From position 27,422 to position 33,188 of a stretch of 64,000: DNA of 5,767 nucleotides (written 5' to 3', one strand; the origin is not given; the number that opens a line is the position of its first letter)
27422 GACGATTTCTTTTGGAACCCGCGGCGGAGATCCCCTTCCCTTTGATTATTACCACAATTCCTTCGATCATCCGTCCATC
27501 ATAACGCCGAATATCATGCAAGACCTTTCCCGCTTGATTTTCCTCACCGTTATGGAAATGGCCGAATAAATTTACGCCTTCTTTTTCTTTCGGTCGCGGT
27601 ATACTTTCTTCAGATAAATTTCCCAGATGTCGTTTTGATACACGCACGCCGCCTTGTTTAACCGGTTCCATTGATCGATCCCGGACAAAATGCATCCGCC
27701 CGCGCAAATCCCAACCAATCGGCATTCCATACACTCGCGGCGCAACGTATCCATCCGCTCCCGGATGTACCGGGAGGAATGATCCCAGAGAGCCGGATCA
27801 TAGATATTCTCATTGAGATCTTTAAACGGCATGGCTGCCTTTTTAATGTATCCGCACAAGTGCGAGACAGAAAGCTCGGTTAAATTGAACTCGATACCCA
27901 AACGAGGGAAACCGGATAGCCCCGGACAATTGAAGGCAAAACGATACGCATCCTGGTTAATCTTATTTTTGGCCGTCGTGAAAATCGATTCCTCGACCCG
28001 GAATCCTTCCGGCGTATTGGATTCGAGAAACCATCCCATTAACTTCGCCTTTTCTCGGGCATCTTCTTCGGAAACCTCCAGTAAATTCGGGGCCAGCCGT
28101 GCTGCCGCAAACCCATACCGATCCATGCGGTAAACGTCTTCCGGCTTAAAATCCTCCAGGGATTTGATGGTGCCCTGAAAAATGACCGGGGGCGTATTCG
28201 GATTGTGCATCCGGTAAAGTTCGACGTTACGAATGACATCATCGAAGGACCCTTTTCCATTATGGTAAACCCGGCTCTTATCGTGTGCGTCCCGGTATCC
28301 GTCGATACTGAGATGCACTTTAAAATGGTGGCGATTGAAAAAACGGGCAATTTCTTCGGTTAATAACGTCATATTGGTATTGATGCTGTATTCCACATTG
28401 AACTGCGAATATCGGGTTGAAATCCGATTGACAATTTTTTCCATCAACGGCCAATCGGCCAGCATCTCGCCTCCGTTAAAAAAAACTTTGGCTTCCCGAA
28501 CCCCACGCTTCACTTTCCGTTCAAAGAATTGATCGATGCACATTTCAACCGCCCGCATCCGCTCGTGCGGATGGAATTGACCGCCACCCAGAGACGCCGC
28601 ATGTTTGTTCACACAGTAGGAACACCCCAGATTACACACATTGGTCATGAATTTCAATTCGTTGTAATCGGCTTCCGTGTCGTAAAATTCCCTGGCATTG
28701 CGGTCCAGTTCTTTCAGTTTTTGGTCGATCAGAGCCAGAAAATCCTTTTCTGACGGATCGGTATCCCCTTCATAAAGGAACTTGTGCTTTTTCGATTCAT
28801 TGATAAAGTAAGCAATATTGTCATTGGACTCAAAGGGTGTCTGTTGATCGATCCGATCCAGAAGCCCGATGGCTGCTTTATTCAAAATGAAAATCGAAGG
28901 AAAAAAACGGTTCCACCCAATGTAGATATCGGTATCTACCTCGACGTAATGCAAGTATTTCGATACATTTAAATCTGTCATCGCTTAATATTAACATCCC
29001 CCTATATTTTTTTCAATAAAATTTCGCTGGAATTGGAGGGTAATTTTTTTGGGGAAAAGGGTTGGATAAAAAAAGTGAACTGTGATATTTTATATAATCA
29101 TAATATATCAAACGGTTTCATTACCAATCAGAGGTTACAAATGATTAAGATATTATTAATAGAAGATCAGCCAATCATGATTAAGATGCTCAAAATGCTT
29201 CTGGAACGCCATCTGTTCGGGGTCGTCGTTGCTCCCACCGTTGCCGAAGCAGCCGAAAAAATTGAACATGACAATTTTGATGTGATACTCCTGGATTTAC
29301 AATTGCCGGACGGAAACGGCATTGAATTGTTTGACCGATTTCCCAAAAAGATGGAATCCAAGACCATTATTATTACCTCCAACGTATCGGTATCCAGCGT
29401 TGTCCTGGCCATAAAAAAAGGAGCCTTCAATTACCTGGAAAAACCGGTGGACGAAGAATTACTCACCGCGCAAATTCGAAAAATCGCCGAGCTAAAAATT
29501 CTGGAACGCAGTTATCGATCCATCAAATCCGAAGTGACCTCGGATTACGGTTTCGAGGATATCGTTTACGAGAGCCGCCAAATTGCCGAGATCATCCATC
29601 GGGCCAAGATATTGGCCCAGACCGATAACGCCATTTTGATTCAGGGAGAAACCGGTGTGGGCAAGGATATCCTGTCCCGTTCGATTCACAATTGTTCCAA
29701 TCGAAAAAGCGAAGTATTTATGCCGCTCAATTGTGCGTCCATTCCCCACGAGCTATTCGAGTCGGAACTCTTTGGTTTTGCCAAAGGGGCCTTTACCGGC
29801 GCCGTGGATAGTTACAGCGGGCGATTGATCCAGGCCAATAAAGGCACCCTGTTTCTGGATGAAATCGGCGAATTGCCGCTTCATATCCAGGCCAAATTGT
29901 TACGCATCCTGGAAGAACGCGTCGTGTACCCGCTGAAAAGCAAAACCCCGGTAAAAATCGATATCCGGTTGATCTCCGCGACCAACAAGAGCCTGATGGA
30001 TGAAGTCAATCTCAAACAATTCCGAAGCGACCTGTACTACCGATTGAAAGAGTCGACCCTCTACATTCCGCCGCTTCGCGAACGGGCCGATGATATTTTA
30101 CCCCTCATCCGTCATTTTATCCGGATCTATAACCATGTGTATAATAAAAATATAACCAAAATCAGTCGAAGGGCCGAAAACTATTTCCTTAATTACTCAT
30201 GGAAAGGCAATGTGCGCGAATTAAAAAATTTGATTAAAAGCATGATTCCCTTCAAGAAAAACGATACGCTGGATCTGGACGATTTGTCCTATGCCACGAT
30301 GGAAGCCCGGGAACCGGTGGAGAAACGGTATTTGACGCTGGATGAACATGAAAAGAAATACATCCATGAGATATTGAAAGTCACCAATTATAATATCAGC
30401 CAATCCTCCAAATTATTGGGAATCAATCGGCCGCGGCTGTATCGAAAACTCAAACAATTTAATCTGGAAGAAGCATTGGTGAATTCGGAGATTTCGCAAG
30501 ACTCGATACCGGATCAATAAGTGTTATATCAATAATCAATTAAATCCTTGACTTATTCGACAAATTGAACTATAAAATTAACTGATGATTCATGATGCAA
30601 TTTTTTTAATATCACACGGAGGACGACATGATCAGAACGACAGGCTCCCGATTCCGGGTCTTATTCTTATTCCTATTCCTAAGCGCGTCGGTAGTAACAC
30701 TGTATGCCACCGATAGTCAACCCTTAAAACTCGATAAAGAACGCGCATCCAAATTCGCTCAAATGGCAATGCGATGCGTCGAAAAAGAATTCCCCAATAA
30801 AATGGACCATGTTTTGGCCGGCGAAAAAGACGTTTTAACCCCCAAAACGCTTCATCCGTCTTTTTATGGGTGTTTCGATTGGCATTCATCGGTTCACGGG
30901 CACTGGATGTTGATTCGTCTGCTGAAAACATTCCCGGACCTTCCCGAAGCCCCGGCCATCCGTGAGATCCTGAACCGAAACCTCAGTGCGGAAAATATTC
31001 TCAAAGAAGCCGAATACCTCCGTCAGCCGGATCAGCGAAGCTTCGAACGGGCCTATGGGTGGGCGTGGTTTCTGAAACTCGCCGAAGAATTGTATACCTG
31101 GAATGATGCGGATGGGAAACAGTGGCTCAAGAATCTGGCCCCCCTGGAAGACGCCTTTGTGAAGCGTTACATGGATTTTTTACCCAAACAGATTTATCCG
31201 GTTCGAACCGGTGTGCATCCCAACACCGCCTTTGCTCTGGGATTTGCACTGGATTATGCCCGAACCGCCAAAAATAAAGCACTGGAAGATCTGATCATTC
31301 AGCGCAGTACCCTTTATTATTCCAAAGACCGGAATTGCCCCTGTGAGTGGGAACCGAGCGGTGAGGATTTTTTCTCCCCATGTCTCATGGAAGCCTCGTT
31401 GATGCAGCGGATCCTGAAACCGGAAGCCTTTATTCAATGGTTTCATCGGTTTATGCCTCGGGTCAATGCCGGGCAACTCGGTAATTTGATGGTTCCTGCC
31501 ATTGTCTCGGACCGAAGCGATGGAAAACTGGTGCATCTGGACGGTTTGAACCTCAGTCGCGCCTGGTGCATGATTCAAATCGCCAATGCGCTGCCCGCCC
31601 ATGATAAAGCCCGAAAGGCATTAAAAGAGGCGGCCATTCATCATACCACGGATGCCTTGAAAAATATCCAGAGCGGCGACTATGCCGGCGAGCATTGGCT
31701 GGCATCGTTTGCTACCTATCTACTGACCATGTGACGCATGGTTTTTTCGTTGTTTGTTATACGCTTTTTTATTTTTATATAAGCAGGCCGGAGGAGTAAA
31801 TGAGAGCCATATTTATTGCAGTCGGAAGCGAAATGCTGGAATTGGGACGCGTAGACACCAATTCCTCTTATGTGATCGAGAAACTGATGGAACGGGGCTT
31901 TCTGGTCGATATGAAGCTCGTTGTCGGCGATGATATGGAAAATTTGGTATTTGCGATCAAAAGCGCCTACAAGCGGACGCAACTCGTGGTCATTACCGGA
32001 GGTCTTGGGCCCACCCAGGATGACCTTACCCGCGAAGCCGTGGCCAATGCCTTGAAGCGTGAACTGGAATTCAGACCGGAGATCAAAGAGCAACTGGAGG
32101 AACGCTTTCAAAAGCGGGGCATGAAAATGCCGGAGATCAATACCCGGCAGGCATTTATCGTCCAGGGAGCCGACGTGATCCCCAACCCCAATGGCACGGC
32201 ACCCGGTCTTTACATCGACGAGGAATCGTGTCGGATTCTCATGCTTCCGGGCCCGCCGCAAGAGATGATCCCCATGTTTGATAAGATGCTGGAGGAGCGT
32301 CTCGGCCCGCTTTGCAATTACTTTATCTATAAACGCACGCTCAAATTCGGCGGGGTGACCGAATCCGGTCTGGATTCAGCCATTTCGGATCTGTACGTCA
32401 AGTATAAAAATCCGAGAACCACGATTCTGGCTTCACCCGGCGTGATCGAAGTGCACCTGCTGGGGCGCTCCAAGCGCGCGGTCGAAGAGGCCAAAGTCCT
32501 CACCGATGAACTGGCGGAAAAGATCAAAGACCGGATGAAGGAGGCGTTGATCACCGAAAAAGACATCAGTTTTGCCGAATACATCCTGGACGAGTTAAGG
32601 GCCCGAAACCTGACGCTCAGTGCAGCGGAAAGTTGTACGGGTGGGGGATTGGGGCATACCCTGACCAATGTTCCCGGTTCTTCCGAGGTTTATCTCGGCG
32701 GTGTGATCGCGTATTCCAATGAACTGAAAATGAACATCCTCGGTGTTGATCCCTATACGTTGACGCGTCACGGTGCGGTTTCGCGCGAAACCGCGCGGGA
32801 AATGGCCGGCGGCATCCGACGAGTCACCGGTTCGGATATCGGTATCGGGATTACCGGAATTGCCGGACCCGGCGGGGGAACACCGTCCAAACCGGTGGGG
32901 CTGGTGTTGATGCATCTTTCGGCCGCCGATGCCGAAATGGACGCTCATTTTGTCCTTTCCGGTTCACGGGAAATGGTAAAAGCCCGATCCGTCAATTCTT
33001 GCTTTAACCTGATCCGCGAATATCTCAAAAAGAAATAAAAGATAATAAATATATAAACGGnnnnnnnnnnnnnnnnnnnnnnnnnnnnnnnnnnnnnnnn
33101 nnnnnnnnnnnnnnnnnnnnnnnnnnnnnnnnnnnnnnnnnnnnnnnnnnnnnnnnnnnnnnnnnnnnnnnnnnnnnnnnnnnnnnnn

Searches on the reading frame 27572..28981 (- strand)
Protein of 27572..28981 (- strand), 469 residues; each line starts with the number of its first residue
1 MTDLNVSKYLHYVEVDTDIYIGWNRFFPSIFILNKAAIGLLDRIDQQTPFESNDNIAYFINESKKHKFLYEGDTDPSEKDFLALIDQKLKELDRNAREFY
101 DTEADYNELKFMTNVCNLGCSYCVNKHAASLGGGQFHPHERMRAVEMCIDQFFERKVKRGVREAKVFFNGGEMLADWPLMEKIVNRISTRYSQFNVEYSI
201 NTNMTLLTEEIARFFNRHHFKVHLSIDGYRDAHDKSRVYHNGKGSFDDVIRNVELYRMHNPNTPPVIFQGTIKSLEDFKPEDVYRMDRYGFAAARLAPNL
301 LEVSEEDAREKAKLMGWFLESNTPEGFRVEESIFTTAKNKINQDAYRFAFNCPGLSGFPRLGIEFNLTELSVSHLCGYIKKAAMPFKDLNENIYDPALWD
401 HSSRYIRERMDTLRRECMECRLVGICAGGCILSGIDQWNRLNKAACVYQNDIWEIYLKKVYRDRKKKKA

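Call 76: search_protein_families(library=pfam, proteins=[window:27572-28981:-], max_evalue=0.00001)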
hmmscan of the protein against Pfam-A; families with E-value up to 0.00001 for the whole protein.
window:27572-28981:- (469 aa): 1 family
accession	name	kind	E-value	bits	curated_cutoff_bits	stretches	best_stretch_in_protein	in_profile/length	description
PF04055.27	Radical_SAM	-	1.2e-16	61.8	29.5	1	112-259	3-139/166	Radical SAM superfamily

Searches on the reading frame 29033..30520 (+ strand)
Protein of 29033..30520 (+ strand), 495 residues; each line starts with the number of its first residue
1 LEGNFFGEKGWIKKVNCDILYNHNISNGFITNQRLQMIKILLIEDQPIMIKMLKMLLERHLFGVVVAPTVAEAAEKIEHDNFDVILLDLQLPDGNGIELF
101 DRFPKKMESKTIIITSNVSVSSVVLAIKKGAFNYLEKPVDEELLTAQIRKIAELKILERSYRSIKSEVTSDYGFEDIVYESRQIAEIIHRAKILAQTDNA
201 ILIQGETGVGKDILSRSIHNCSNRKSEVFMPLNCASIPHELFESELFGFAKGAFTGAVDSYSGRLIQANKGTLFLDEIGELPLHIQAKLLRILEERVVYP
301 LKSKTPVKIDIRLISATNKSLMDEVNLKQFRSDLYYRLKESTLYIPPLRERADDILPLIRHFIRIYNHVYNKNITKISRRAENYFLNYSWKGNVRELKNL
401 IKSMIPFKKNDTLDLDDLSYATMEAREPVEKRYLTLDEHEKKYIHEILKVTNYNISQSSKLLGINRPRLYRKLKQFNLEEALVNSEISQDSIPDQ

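Call 76: search_protein_families(library=pfam, proteins=[window:29033-30520:+], max_evalue=0.00001)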
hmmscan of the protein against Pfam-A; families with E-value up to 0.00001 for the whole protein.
window:29033-30520:+ (495 aa): 6 families
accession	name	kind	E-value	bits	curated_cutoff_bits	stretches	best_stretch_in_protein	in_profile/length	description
PF00158.32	Sigma54_activat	-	7.1e-61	205.2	20.2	1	177-342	1-166/168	Sigma-54 interaction domain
PF00072.30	Response_reg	-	2.9e-22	79.3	30.2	1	40-148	1-110/111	Response regulator receiver domain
PF25601.1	AAA_lid_14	-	1.5e-21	76.4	27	1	349-427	1-79/87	AAA+ ATPase lid domain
PF14532.12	Sigma54_activ_2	-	1.2e-17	64.8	25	1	180-348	3-138/138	Sigma-54 interaction domain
PF02954.25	HTH_8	-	5.7e-11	42.4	22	1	436-476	2-42/42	Bacterial regulatory protein, Fis family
PF07728.20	AAA_5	-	3.8e-08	33.9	22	1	201-320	2-124/139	AAA domain (dynein-related subfamily)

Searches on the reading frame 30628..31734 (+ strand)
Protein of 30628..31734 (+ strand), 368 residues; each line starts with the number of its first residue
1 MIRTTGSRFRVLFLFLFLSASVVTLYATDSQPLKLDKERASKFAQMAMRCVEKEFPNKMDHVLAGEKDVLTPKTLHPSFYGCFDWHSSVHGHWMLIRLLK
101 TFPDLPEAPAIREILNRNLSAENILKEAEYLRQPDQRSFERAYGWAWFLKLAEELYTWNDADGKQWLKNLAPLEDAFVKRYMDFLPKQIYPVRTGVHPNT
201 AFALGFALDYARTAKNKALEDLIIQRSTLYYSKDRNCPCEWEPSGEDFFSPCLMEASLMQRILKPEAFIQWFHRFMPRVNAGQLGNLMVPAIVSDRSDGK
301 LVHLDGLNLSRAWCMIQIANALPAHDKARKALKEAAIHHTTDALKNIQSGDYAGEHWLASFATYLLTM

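Call 76: search_protein_families(library=pfam, proteins=[window:30628-31734:+], max_evalue=0.00001)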
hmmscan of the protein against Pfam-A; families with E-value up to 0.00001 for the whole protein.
window:30628-31734:+ (368 aa): 1 family
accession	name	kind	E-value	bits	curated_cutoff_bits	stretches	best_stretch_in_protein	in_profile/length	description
PF11199.13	DUF2891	-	1.2e-143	478.4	25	1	42-364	2-324/325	Protein of unknown function (DUF2891)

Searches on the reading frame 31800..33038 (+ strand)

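Call 76: search_protein_families(library=pfam, proteins=[window:31800-33038:+], max_evalue=0.00001)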
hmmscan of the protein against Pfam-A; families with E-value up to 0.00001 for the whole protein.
window:31800-33038:+ (412 aa): 3 families
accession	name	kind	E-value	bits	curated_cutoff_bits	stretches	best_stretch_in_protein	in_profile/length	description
PF02464.23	CinA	-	7.3e-51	172.3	23.5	1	258-409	4-155/155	Competence-damaged protein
PF00994.29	MoCF_biosynth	-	7.9e-32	110.4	26.6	1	6-168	3-142/144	Probable molybdopterin binding domain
PF18146.6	CinA_KH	-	2.6e-08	34.2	27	1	179-249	2-70/73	Damage-inducible protein CinA KH domain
